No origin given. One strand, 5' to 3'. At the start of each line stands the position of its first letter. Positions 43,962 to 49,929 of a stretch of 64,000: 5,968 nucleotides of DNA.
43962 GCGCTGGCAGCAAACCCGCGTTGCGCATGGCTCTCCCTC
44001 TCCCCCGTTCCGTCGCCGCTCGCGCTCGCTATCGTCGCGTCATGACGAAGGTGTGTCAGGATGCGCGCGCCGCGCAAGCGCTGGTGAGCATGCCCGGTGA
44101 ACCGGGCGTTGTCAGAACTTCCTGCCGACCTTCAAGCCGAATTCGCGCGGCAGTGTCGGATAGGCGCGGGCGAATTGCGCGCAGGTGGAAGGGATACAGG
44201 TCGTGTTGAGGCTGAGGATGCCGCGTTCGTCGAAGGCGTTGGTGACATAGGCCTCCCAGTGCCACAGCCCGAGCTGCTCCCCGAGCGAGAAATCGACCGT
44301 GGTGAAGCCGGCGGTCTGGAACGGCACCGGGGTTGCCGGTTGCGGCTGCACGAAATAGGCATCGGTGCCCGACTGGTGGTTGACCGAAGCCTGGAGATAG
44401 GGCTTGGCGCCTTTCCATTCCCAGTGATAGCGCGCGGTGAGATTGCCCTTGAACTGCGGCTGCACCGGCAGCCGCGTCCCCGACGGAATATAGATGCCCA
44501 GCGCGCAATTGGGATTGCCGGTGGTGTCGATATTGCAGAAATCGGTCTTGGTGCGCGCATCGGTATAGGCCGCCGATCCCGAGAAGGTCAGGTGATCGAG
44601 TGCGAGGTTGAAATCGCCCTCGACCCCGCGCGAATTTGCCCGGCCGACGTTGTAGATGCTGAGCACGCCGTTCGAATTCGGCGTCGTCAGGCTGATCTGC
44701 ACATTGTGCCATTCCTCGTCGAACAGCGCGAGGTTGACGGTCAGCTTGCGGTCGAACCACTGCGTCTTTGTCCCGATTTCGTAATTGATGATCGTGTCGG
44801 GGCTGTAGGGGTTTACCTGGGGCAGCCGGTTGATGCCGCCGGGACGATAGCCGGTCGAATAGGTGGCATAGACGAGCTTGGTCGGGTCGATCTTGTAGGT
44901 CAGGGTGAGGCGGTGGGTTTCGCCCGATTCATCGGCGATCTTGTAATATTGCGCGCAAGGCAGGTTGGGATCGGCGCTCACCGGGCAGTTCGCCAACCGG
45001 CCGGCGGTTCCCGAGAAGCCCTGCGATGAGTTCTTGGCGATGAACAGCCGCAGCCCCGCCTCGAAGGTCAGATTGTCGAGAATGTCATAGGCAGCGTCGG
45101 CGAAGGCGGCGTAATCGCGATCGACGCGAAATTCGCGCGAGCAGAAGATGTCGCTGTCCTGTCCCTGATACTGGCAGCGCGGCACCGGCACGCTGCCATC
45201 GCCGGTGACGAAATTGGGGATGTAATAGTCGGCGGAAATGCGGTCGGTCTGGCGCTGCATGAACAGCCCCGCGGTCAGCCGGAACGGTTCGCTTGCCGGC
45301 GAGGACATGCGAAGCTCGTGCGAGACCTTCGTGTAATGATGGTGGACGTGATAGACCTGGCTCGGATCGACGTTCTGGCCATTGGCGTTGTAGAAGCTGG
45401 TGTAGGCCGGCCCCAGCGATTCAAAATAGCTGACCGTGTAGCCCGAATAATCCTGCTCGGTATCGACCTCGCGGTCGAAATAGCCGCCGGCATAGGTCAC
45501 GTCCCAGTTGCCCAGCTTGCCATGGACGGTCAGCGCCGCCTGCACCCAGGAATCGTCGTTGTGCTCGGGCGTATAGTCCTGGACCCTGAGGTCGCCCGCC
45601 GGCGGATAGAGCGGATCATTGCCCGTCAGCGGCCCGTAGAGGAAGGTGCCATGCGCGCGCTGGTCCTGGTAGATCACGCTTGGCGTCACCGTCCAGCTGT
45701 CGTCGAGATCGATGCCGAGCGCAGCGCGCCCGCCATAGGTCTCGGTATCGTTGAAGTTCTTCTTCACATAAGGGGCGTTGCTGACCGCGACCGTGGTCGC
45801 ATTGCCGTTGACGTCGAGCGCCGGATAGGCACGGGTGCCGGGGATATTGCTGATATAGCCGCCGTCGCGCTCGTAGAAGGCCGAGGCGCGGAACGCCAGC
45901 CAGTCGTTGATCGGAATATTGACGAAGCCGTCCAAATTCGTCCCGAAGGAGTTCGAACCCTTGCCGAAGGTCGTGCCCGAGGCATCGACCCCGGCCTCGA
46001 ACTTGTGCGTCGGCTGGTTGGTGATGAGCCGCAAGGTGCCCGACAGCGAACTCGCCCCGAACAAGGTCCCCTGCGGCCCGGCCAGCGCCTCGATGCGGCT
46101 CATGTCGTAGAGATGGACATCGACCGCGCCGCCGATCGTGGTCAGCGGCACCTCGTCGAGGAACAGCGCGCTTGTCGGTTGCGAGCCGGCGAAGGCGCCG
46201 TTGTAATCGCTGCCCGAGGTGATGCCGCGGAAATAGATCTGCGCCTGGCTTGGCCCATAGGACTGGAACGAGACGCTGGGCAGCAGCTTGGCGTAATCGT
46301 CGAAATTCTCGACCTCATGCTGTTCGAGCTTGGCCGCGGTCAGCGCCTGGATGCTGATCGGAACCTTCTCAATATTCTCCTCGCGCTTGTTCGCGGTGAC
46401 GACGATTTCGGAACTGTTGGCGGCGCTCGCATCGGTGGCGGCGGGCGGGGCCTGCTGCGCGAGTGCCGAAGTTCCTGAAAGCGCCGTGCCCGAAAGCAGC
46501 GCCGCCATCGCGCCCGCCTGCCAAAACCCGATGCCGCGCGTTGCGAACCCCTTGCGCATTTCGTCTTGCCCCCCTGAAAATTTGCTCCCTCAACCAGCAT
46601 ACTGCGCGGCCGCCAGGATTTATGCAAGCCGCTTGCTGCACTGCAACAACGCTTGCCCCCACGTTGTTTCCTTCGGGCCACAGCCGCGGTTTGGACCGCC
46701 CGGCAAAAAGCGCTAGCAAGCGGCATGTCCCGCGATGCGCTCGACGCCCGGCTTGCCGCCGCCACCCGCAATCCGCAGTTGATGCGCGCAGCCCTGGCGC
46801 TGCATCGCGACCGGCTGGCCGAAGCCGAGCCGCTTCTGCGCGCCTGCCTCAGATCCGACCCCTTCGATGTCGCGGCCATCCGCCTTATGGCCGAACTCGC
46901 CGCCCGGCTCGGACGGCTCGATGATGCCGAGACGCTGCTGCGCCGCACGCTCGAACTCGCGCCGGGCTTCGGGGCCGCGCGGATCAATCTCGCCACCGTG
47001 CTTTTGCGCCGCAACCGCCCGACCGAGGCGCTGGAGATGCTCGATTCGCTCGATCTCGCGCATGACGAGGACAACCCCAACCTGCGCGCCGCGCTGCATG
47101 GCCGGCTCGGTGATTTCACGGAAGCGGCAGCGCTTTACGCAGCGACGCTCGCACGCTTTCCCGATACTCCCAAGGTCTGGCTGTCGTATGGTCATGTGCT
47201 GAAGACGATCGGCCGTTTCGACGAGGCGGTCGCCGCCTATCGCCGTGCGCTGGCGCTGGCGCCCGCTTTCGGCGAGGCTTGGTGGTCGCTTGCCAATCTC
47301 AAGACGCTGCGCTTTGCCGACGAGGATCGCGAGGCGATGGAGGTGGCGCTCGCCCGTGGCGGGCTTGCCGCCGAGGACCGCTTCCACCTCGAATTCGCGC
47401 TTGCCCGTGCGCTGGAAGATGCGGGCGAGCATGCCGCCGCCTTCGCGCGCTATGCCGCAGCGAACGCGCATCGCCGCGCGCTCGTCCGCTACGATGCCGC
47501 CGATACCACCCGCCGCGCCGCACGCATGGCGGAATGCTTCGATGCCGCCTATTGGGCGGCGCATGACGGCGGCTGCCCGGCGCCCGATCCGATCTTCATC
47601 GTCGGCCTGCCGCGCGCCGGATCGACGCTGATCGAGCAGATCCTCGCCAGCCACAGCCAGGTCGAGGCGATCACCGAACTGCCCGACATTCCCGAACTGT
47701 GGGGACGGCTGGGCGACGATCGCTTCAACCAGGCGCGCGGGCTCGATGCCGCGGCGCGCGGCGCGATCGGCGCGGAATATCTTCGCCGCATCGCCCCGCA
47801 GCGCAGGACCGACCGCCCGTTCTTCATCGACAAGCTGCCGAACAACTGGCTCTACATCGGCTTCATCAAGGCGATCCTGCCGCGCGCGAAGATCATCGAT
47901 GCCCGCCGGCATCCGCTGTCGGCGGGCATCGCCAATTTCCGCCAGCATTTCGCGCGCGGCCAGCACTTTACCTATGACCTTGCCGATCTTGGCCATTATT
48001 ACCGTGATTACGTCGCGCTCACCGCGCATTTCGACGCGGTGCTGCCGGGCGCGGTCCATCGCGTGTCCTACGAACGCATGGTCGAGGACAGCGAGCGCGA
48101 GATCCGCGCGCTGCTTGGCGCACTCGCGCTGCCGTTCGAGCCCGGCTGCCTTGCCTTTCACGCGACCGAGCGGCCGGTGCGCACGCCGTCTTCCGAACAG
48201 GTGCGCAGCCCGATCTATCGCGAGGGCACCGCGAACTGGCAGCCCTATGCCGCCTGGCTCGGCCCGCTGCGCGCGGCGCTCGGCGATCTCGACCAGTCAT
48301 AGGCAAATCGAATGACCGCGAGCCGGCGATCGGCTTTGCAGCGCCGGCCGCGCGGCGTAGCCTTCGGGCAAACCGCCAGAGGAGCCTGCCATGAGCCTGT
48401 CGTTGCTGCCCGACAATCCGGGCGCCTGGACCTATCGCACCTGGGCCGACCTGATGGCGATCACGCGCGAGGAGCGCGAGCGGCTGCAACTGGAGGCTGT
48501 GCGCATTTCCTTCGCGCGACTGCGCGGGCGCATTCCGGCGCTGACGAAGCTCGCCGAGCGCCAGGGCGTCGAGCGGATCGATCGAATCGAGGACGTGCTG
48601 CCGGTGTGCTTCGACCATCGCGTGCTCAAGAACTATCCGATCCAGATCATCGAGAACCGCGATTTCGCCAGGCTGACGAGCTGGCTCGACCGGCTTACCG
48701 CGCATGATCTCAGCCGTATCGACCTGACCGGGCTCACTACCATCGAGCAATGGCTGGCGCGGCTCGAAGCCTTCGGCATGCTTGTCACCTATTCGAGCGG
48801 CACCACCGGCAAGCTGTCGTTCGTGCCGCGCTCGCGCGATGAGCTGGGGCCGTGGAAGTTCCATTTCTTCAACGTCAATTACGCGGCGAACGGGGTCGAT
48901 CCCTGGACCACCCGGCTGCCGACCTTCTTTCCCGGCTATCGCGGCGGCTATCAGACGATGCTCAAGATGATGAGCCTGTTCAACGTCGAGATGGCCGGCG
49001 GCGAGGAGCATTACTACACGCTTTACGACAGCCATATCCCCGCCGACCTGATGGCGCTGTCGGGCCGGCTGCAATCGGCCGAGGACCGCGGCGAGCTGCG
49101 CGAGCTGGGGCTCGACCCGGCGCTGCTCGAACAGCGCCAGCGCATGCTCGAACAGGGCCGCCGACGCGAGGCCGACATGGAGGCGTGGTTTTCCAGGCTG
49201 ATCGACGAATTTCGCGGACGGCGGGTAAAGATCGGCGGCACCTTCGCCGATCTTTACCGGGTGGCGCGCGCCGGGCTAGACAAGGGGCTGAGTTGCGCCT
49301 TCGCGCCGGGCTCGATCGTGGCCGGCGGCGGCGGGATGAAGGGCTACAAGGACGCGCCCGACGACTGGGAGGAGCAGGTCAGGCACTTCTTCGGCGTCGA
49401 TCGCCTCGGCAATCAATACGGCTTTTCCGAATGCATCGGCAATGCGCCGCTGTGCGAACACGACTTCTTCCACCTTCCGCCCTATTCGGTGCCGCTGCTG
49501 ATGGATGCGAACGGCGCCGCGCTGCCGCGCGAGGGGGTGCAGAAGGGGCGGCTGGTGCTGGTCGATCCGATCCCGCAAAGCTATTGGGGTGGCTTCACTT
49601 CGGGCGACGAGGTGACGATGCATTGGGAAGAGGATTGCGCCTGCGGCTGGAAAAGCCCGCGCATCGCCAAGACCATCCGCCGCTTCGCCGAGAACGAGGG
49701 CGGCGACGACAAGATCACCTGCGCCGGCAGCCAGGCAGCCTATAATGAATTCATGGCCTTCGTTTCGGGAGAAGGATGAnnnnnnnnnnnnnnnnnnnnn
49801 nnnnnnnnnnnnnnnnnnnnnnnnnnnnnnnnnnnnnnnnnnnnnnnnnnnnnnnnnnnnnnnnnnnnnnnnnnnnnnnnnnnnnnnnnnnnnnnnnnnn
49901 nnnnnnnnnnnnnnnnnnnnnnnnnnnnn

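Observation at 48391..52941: Luciferase-less LuxE-LuxC-LysR-SDR operon: a candidate two-component carboxylic-acid reductase pathway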

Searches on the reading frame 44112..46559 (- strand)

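Call 7: search_protein_families(library=pfam, proteins=[window:44112-46559:-], max_evalue=0.001)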
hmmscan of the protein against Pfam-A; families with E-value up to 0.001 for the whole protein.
window:44112-46559:- (815 aa): 2 families
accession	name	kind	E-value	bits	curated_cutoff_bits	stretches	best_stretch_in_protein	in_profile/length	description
PF00593.30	TonB_dep_Rec_b-barrel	-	8.4e-36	125.2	27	1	316-773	42-434/436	TonB dependent receptor-like, beta-barrel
PF07715.20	Plug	-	1.3e-12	48.6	23.9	1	64-175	3-107/107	TonB-dependent Receptor Plug Domain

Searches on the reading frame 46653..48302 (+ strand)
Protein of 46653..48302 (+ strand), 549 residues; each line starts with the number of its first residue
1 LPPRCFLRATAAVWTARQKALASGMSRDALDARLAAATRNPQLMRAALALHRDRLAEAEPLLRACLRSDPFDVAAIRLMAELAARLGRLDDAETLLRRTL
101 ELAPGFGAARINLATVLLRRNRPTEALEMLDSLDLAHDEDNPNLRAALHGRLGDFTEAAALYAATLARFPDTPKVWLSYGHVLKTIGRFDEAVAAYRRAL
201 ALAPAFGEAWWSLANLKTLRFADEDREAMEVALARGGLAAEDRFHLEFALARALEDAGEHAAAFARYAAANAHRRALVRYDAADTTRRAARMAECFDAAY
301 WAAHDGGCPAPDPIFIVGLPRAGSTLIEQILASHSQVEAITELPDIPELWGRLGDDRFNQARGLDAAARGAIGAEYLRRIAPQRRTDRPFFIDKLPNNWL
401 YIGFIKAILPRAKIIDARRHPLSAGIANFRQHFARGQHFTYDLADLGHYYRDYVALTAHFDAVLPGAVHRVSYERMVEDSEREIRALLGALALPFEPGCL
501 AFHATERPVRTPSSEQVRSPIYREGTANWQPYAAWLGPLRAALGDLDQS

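Call 7: search_protein_families(library=pfam, proteins=[window:46653-48302:+], max_evalue=0.001)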
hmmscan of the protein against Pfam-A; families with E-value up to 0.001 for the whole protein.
window:46653-48302:+ (549 aa): 18 families
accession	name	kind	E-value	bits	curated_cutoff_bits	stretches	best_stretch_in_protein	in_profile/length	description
PF13469.12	Sulfotransfer_3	-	1.1e-40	140.6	27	1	313-497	1-216/216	Sulfotransferase family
PF14559.12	TPR_19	-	1.7e-19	70.3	25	3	153-213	5-64/68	Tetratricopeptide repeat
PF13428.12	TPR_14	-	1.5e-18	65.9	23.5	3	173-216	1-44/44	Tetratricopeptide repeat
PF13432.12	TPR_16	-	4.4e-15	56.2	32.7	3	147-204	5-62/65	Tetratricopeptide repeat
PF07719.23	TPR_2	-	6.8e-14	51.2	27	1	173-205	1-33/34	Tetratricopeptide repeat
PF00515.34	TPR_1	-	1.2e-12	47.5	27.8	1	180-204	8-32/34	Tetratricopeptide repeat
PF13424.12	TPR_12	-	1.4e-12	48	30.1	2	144-204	8-76/77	Tetratricopeptide repeat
PF13181.12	TPR_8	-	7.2e-11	41.8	25.7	1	174-205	2-33/34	Tetratricopeptide repeat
PF13431.12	TPR_17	-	5.3e-10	39.2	24.4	0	95-128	1-34/34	Tetratricopeptide repeat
PF23914.1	TPR_CcmH_CycH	-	6.7e-10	39.5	42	2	165-234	42-111/158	Cytochrome c-type biogenesis protein H TPR domain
PF13176.12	TPR_7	-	2.3e-09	37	27.9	0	180-206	6-32/36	Tetratricopeptide repeat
PF24575.1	TPR_Slam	-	7.1e-08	33.3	35.2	0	80-126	54-100/104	Surface lipoprotein assembly modifier, N-terminal TPR repeats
PF07721.20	TPR_4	-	9.2e-08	32.4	27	0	108-131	2-25/26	Tetratricopeptide repeat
PF13414.12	TPR_11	-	6.2e-07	29.5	26.8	1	180-216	1-37/42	TPR repeat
PF13374.12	TPR_10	-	1.6e-05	25.2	27.5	0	109-130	4-25/42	Tetratricopeptide repeat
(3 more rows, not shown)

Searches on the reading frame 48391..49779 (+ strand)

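Call 3: search_protein_families(library=pfam, proteins=[window:48391-49779:+], max_evalue=0.01)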
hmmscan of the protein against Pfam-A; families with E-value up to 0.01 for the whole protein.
window:48391-49779:+ (462 aa): 1 family
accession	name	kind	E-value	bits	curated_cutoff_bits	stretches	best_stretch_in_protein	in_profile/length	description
PF04443.18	LuxE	-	0.00072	19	24.9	1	293-434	228-376/391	Acyl-protein synthetase, LuxE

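Call 4: search_protein_families(library=ncbifam, proteins=[window:48391-49779:+], max_evalue=0.01)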
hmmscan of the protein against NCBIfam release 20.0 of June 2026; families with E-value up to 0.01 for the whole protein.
window:48391-49779:+ (462 aa): 0 families
